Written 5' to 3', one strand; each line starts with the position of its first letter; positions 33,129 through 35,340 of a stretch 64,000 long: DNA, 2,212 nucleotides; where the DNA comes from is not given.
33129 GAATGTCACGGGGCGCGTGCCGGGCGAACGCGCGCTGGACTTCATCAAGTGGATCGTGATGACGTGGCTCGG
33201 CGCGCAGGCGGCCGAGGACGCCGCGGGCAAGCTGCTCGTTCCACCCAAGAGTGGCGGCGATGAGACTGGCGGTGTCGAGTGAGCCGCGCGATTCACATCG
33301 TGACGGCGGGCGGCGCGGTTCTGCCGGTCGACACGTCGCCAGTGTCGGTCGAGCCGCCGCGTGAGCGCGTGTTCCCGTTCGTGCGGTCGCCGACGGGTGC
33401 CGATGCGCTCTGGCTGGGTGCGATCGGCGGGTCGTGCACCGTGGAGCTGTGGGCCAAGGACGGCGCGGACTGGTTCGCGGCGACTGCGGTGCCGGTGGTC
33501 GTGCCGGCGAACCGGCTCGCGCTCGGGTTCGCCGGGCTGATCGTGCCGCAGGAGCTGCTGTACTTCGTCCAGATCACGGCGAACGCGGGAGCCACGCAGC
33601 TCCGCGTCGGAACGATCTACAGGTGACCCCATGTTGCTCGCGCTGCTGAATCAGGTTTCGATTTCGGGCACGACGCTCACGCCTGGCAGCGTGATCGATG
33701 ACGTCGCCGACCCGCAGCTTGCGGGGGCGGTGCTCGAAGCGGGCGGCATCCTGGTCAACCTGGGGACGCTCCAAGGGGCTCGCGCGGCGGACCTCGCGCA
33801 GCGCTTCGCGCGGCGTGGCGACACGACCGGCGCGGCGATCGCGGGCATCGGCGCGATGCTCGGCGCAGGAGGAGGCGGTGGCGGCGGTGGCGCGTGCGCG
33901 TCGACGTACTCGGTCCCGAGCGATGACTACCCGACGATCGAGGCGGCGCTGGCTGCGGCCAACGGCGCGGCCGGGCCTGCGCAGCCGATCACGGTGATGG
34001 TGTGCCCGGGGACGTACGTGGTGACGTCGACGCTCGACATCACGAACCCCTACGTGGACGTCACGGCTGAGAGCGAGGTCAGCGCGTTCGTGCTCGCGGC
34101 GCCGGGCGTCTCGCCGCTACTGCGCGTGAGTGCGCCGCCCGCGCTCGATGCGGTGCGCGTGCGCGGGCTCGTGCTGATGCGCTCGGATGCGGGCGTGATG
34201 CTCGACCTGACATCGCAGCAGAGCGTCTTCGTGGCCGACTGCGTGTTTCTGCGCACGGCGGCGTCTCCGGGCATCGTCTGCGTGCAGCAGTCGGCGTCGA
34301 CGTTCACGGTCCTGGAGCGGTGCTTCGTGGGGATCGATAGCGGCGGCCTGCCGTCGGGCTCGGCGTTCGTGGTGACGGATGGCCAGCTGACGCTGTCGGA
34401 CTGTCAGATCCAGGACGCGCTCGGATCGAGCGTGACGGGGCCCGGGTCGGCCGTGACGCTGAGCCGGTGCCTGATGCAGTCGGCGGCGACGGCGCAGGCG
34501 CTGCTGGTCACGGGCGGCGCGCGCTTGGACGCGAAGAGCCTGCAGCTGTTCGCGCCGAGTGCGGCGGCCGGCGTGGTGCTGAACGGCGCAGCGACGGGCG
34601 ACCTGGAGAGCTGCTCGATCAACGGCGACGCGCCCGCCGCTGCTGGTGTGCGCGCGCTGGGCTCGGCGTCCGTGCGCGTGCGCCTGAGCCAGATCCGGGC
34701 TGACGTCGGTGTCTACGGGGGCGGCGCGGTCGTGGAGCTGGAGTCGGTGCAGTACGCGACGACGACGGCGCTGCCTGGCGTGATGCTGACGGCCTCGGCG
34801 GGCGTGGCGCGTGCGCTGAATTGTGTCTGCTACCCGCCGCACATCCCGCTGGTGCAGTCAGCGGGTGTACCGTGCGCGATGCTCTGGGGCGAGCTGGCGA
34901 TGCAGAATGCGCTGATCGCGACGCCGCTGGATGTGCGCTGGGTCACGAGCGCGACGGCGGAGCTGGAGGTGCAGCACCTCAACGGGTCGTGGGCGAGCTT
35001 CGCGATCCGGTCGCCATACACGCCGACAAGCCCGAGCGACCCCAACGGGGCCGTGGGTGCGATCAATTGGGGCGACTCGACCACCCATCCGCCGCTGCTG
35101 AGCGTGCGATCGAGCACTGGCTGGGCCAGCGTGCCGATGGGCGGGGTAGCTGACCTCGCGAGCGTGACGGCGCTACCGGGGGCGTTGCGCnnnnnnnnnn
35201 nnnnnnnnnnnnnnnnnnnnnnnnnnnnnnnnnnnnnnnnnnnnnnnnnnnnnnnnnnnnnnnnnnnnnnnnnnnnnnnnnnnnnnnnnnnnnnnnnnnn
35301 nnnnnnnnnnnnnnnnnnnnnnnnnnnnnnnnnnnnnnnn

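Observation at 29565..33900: Two fibre/spike genes share an ~85-aa N-terminal module followed by a poly-glycine hinge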

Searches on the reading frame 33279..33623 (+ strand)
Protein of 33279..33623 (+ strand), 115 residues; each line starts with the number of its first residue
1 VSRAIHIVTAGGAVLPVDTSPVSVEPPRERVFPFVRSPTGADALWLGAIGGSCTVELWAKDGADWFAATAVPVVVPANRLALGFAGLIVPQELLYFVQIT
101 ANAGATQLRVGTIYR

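Call 4: search_protein_families(library=pfam, proteins=[window:33279-33623:+], max_evalue=0.1)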
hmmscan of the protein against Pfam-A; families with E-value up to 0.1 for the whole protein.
window:33279-33623:+ (115 aa): 0 families

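Call 5: search_protein_families(library=phrogs, proteins=[window:33279-33623:+], max_evalue=0.01)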
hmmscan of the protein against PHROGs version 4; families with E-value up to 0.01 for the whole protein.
window:33279-33623:+ (115 aa): 0 families

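Call 78: search_solved_structures(query=A8, max_evalue=10)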
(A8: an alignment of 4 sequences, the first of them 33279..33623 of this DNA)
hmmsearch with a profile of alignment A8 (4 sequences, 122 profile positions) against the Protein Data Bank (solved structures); distinct sequences matched with E-value up to 10: 1.
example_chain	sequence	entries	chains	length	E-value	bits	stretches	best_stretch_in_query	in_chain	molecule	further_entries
4mgq_A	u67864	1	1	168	0.44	13.8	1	33-75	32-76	Glycosyl hydrolase family 10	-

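Call 90: search_protein_families(library=ncbifam, proteins=[window:33279-33623:+], max_evalue=0.1)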
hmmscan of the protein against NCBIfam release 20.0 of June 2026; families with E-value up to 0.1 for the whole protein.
window:33279-33623:+ (115 aa): 0 families
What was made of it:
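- Closest known: Adaptor-based dual tailspikes of K1-5/K1E/SP6-like phages. Different: The 115-aa protein has no detectable similarity to any annotated adaptor (calls 5, 78, 90).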

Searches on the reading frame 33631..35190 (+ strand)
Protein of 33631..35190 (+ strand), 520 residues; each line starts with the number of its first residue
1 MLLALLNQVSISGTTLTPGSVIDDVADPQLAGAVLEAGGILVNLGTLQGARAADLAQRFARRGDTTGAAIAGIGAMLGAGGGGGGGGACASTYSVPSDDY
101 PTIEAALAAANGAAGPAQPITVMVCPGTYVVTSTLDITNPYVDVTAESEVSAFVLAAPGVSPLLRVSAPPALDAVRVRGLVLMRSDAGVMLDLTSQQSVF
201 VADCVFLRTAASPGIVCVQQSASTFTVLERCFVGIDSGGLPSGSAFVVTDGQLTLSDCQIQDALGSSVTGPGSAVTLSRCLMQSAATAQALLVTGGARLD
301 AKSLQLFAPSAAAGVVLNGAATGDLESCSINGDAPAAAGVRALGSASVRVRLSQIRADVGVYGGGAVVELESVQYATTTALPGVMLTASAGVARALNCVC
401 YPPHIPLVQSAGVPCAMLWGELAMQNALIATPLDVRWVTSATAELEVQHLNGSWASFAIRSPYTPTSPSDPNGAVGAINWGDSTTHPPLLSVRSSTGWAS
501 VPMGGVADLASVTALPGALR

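Call 70: predict_structure(alignment_id=A6)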
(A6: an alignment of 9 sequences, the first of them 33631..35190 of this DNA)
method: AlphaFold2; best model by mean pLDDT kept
length: 520 residues; sequences in the alignment: 9
mean_pLDDT: 60.3   pTM: 0.49
mean pLDDT of the five models: 60.3, 57.5, 56.0, 55.2, 55.1
residues with pLDDT >= 90: 45; 70-90: 107; 50-70: 211; < 50: 157
segments of 3 or more residues with pLDDT < 50: 79-93, 126-130, 212-215, 237-241, 355-357, 375-393, 395-467, 471-475, 506-520
pLDDT, mean of each block of 10 residues (from residue 1): 95 94 95 95 88 86 82 66 33 55 69 62 54 54 55 52 58 62 55 60 64 51 71 59 63 82 61 79 71 80 76 70 77 60 65 53 58 46 42 44 30 27 31 31 32 38 43 50 57 54 52 45
secondary structure, 60 per line:
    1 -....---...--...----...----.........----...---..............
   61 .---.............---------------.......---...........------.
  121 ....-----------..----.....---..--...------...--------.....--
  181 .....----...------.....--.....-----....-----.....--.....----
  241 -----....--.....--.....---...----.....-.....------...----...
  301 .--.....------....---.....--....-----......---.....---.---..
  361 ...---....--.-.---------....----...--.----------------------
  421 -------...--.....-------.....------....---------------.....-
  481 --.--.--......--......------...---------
elements in order: E2-5 E9-11 E14-16 E21-23 H28-36 E41-43 H47-61 H65-77 E93-96 H103-113 E120-124 E142-146 E154-156 E163-165 E174-178 E181-185 E190-192 E199-203 E206-210 E216-219 E225-229 E232-236 E246-249 E252-256 E259-263 E267-269 E274-278 E280-284 E291-293 E298-301 E304-308 E315-318 E322-326 E329-332 E338-343 E347-351 E359-363 E367-370 E385-388 E393-395 E428-430 E433-437 E445-449 E456-459 E475-479 E489-494 E497-502
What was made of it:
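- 33892..35190 (+): Body of B (aa 88-520): repeated short strands, beta-helix-like. AF2 pLDDT is only 50-80 (call 70).
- On Right-handed beta-helix tailspikes / pectate-lyase superfamily (body of B): The AF2 model shows regular short strands but pLDDT is only 50-80 (call 70).
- The module folds as an independent domain (pLDDT 82-95) followed by a disordered Gly run (call 70). The fold is predicted with confidence (call 70).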

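Call 73: fold_search(model_id=the predicted structure, library=pdb)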
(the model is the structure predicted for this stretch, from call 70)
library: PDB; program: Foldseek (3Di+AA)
matches with E <= 10: 122; with E <= 0.001: 0
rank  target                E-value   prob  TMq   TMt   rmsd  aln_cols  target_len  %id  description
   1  7chu_A                3.5e-03  0.89  0.21  0.21  15.1       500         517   10  Geobacillus virus E2 - ORF18 (released 2021-04-14)
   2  1qa1                  1.0e-02  0.63  0.20  0.19  16.1       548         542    8  TAILSPIKE PROTEIN, MUTANT V331G (released 2000-01-12)
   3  1qq1                  1.1e-02  0.63  0.20  0.20  16.2       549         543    8  TAILSPIKE PROTEIN, MUTANT E359G (released 2000-04-12)
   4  1tyu_A                1.9e-02  0.60  0.20  0.20  15.3       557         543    9  STRUCTURE OF TAILSPIKE-PROTEIN (released 1997-07-23)
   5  4pew_B                2.5e-02  0.82  0.20  0.19  14.1       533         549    7  Structure of sacteLam55A from Streptomyces sp. SirexAA-E (released 2015-03-18)
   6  1qa3                  2.9e-02  0.51  0.21  0.21  15.5       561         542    9  TAILSPIKE PROTEIN, MUTANT A334I (released 2000-01-12)
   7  2nsp_A                3.2e-02  0.47  0.15  0.21  12.8       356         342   11  Crystal structure of pectin methylesterase D178A mutant in complex with hexasaccharide I (released 2007-09-18)
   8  6e1r_A                3.5e-02  0.38  0.19  0.19  17.6       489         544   10  Crystal structure of the Acinetobacter phage vB_ApiP_P1 tailspike protein (released 2019-07-17)
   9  2xc1_A                4.9e-02  0.57  0.24  0.20  13.9       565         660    8  Full-length Tailspike Protein Mutant Y108W of Bacteriophage P22 (released 2011-05-04)
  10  2pyh_A                5.6e-02  0.54  0.21  0.26  15.5       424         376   12  Azotobacter vinelandii Mannuronan C-5 epimerase AlgE4 A-module complexed with mannuronan trisaccharide (released 2008-05-27)
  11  9j4l_B                7.1e-02  0.77  0.26  0.32  11.1       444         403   12  Crystal structure of GH9l Inulin fructotransferases (IFTase) (released 2024-09-04)
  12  1qjv_A                7.1e-02  0.35  0.16  0.22  12.8       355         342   12  Pectin methylesterase PemA from Erwinia chrysanthemi (released 2000-07-14)
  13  8egr_B                8.2e-02  0.54  0.20  0.18  15.7       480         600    8  Upper tail structure of Staphylococcus phage Andhra (released 2022-12-14)
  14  6e1r_B                8.6e-02  0.23  0.18  0.17  17.7       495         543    9  Crystal structure of the Acinetobacter phage vB_ApiP_P1 tailspike protein (released 2019-07-17)
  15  2ntb_A                9.4e-02  0.63  0.19  0.27  13.3       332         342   14  Crystal structure of pectin methylesterase in complex with hexasaccharide V (released 2007-09-18)
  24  1qrb                  2.9e-01  0.33  0.26  0.26  13.7       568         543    9  PLASTICITY AND STERIC STRAIN IN A PARALLEL BETA-HELIX: RATIONAL MUTATIONS IN P22 TAILSPIKE PROTEIN (released 2000-04-12)
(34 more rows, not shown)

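Call 80: fold_search(model_id=the predicted structure, library=viral)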
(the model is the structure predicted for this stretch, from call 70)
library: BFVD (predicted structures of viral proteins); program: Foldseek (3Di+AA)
matches with E <= 10: 331; with E <= 0.001: 2
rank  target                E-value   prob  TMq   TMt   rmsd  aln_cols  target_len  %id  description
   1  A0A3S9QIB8            6.8e-04  0.97  0.23  0.17  19.3       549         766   11  Putative tail fiber protein [Aeromonas phage ZPAH7]
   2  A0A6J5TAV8            7.1e-04  0.92  0.20  0.15  16.5       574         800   10  Intramolecular chaperone auto-processing domain containing protein [uncultured Caudovirales phage]
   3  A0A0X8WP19            2.2e-03  0.97  0.22  0.24  15.1       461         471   12  (no name in the UniProt tables at hand)
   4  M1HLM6                2.4e-03  0.98  0.20  0.18  17.8       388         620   14  (no name in the UniProt tables at hand)
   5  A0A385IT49            2.9e-03  0.90  0.24  0.19  17.9       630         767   10  Tail spike protein 2 [Salmonella phage SenALZ1]
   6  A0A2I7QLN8            4.1e-03  0.75  0.18  0.12  17.5       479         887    8  (no name in the UniProt tables at hand)
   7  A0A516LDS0            4.7e-03  0.84  0.22  0.17  17.3       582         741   12  (no name in the UniProt tables at hand)
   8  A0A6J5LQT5            4.9e-03  0.87  0.21  0.17  17.7       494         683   12  Pectate lyase superfamily protein [uncultured Caudovirales phage]
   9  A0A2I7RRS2            7.2e-03  0.96  0.27  0.19  15.3       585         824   10  (no name in the UniProt tables at hand)
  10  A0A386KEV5            1.4e-02  0.77  0.23  0.18  17.0       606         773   10  Putative capsular polysaccharide depolymerase [Acinetobacter phage vB_AbaP_B09_Aci08]
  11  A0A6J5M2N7            1.8e-02  1.00  0.34  0.21  10.7       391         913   13  Pectate lyase superfamily protein [uncultured Caudovirales phage]
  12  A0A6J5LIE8            1.8e-02  0.23  0.14  0.10  19.7       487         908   13  Uncharacterized protein [uncultured Caudovirales phage]
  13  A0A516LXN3            1.9e-02  0.57  0.19  0.16  17.5       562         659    9  (no name in the UniProt tables at hand)
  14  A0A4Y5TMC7            2.1e-02  0.80  0.25  0.21  16.6       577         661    7  (no name in the UniProt tables at hand)
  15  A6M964                2.1e-02  0.72  0.22  0.18  17.6       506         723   11  (no name in the UniProt tables at hand)
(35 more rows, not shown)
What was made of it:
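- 33892..35190 (+): Best Foldseek hits are phage tailspikes, tail fibres and pectate-lyase-like proteins: PDB E>=3.5e-3, BFVD E>=6.8e-4 (calls 73, 80).
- On Right-handed beta-helix tailspikes / pectate-lyase superfamily (body of B): Top Foldseek hits are all beta-helix tailspikes and lyases, but with E of 7e-4 to 1e-2 and TM of about 0.2 (calls 73, 80).
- B's body hits tailspikes and tail fibres (calls 73, 80). A beta-helix body with tailspike-like hits is typical of tail proteins (calls 73, 80).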
